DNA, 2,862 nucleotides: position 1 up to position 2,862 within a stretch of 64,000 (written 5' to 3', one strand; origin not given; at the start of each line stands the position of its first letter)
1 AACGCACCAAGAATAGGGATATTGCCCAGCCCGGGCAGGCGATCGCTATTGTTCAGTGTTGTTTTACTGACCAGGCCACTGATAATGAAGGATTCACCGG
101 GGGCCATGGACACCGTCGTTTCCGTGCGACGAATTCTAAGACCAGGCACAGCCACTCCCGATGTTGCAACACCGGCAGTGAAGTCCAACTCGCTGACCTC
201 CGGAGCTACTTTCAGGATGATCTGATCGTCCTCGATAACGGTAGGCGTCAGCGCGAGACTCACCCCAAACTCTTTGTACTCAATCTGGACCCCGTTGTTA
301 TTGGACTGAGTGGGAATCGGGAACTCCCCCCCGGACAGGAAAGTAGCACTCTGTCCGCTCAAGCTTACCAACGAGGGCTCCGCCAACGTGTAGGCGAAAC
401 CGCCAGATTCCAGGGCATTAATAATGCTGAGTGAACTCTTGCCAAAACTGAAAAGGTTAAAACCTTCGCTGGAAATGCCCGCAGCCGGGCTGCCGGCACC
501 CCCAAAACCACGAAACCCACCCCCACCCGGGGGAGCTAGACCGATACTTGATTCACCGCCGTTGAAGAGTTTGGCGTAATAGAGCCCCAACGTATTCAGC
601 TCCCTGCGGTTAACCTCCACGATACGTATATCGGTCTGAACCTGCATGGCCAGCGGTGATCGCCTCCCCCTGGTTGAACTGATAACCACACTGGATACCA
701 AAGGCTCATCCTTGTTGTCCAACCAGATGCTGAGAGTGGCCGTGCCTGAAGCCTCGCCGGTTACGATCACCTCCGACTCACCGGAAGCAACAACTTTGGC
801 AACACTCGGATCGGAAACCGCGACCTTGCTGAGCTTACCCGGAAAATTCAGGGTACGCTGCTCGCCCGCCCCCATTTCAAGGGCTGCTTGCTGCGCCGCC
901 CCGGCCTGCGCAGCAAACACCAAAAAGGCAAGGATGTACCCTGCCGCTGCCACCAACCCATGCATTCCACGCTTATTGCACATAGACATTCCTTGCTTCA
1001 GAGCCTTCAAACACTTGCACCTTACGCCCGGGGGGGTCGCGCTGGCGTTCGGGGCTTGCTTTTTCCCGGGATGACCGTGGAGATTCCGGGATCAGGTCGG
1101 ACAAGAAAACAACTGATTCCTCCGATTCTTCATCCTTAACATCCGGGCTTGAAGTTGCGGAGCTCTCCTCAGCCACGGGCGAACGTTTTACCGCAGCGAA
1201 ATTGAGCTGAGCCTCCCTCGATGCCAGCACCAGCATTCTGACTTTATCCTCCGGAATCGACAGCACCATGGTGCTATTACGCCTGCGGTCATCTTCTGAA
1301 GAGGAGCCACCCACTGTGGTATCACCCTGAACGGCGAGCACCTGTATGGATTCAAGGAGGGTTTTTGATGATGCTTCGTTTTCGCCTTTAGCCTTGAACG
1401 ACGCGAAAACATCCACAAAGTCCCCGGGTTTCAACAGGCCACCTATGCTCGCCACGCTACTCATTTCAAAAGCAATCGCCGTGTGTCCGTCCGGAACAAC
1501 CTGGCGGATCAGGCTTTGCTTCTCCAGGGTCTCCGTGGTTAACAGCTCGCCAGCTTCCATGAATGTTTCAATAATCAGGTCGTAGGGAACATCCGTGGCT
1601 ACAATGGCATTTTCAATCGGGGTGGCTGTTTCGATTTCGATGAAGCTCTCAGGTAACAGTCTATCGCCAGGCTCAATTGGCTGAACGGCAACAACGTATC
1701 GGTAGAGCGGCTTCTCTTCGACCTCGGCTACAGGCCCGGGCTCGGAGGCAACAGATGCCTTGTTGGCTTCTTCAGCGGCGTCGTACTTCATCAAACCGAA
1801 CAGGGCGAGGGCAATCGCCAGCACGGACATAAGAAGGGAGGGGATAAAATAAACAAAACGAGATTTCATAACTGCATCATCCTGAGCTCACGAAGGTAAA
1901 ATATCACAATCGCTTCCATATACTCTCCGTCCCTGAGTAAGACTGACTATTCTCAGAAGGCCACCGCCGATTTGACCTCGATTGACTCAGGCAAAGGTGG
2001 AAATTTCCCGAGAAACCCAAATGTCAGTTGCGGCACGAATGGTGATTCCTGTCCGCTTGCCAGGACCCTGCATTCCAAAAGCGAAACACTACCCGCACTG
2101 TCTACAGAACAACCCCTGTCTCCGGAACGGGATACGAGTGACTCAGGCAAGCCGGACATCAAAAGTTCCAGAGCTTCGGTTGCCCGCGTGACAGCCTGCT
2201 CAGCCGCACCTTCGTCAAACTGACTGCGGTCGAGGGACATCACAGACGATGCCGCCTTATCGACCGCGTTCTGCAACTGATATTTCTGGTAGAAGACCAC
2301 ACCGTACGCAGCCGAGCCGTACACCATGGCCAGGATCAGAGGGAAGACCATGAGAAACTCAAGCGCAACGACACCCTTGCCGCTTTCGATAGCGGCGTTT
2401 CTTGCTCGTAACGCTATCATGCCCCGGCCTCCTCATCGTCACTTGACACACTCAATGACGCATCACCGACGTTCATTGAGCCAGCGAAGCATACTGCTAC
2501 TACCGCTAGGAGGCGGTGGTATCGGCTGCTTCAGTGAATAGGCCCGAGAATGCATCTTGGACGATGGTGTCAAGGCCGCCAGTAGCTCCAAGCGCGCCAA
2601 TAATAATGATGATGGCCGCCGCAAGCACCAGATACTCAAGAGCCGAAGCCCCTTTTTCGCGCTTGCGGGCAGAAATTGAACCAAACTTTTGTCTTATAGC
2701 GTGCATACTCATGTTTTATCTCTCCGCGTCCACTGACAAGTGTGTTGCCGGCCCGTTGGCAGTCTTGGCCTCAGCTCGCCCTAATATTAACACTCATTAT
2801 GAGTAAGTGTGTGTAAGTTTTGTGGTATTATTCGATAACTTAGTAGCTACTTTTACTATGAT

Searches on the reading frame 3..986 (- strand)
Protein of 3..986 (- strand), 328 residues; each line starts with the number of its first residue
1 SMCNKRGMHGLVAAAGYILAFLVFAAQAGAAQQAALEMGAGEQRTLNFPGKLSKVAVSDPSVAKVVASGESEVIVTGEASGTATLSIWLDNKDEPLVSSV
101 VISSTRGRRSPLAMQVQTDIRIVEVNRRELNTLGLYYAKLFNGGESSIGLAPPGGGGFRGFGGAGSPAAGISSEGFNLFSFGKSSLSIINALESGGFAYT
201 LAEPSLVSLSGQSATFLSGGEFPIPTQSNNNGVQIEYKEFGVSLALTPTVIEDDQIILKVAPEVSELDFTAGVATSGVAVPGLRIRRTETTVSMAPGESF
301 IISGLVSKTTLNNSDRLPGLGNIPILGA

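Call 80: search_protein_families(library=pfam, proteins=[window:3-986:-], max_evalue=0.01)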
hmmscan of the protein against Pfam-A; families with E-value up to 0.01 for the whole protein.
window:3-986:- (328 aa): 2 families
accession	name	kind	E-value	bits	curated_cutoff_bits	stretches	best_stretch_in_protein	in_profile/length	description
PF00263.26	Secretin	-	8.5e-32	110.5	27.5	1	191-328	1-145/169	Bacterial type II and III secretion system protein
PF13629.12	T2SS-T3SS_pil_N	-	2.4e-16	59.6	23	1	33-102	2-71/72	Pilus formation protein N terminal region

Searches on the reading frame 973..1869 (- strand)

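Call 80: search_protein_families(library=pfam, proteins=[window:973-1869:-], max_evalue=0.01)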
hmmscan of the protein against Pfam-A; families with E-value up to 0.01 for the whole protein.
window:973-1869:- (298 aa): 2 families
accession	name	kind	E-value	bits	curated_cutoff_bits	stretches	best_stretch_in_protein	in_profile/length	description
PF16976.10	RcpC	-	3.9e-21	75.5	28.8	1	123-225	5-112/114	Flp pilus assembly protein RcpC/CpaB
PF08666.17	SAF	-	0.0031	18.5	21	0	57-100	2-43/63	SAF domain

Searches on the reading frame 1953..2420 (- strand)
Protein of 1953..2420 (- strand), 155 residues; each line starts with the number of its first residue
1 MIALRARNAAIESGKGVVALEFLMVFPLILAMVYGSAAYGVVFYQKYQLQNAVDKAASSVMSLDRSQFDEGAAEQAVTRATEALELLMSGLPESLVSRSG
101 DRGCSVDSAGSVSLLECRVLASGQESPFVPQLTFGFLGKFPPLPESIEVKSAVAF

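Call 80: search_protein_families(library=pfam, proteins=[window:1953-2420:-], max_evalue=0.01)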
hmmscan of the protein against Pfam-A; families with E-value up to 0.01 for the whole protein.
window:1953-2420:- (155 aa): 2 families
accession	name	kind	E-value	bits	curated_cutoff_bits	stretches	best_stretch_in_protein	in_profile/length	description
PF07811.17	TadE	-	4.9e-10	39.8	22.9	1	16-57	1-42/43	TadE-like protein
PF13400.11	Tad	-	0.00024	21.8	22.3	1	16-59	1-43/47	Putative Flp pilus-assembly TadE/G-like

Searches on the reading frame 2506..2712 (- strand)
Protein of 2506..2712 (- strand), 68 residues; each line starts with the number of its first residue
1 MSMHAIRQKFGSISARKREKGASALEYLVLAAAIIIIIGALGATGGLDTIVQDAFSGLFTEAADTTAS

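Call 80: search_protein_families(library=pfam, proteins=[window:2506-2712:-], max_evalue=0.01)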
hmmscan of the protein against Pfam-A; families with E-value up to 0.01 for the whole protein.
window:2506-2712:- (68 aa): 1 family
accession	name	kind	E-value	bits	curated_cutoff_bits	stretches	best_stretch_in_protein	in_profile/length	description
PF04964.19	Flp_Fap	-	0.0031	17.7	32.2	1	17-49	3-33/46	Flp/Fap pilin component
